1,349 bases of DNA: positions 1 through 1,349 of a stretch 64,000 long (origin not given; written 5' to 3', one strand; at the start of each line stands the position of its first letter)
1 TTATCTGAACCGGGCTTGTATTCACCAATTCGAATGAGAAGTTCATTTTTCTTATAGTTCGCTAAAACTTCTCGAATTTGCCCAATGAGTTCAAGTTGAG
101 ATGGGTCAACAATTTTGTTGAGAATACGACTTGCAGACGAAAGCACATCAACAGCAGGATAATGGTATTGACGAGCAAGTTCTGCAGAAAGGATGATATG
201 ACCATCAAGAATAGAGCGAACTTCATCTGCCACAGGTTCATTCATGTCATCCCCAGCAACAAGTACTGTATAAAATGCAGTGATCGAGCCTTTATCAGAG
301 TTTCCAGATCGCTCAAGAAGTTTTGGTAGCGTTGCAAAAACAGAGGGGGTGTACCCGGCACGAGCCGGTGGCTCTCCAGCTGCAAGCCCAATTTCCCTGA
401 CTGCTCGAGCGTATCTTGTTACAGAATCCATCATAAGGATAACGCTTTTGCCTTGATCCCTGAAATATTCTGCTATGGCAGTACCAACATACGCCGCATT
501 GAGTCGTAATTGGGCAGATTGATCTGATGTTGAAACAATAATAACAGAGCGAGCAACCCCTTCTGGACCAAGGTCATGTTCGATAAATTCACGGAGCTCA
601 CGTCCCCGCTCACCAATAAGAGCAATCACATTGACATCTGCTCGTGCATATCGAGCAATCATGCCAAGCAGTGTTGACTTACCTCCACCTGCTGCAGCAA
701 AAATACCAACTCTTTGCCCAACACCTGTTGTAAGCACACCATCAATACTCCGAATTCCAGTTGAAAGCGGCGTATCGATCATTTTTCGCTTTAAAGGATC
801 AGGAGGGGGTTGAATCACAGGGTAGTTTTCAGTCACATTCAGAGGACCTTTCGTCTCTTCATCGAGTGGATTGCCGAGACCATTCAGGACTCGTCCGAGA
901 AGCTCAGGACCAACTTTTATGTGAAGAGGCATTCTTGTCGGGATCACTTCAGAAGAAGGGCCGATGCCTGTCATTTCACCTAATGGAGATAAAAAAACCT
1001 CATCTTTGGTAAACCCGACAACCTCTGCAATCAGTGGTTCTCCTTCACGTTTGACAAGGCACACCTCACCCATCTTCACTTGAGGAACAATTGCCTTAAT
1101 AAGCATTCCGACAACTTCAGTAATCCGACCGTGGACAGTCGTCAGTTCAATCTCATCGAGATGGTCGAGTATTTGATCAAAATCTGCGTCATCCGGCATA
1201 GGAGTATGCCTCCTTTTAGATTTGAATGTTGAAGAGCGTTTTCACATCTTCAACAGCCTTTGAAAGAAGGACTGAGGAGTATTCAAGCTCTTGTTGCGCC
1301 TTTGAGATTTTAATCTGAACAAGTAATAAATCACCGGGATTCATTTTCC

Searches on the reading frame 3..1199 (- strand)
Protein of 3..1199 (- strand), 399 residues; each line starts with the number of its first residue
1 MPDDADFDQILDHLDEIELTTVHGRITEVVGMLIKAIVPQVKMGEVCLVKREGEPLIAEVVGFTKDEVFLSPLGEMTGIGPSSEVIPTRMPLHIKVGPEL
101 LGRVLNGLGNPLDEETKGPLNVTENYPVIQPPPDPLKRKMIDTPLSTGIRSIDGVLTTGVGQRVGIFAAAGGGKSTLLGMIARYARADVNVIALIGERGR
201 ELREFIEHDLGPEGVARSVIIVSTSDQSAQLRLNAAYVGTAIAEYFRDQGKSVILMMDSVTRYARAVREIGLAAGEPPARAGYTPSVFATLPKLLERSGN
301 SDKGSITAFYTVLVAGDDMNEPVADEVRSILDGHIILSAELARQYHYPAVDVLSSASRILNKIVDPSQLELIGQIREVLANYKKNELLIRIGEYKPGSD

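Call 68: search_protein_families(library=pfam, proteins=[window:3-1199:-], max_evalue=0.001)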
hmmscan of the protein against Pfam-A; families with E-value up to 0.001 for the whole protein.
window:3-1199:- (399 aa): 3 families
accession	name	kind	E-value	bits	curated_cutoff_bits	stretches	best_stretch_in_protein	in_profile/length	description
PF00006.31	ATP-synt_ab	-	2.8e-86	289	29.5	1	148-357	1-213/213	ATP synthase alpha/beta family, nucleotide-binding domain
PF18269.6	T3SS_ATPase_C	-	1.8e-09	37.8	22.7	1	364-399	1-36/72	T3SS EscN ATPase C-terminal domain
PF02874.29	ATP-synt_ab_N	-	1.1e-06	29.5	20.9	1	26-88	1-68/69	ATP synthase alpha/beta family, beta-barrel domain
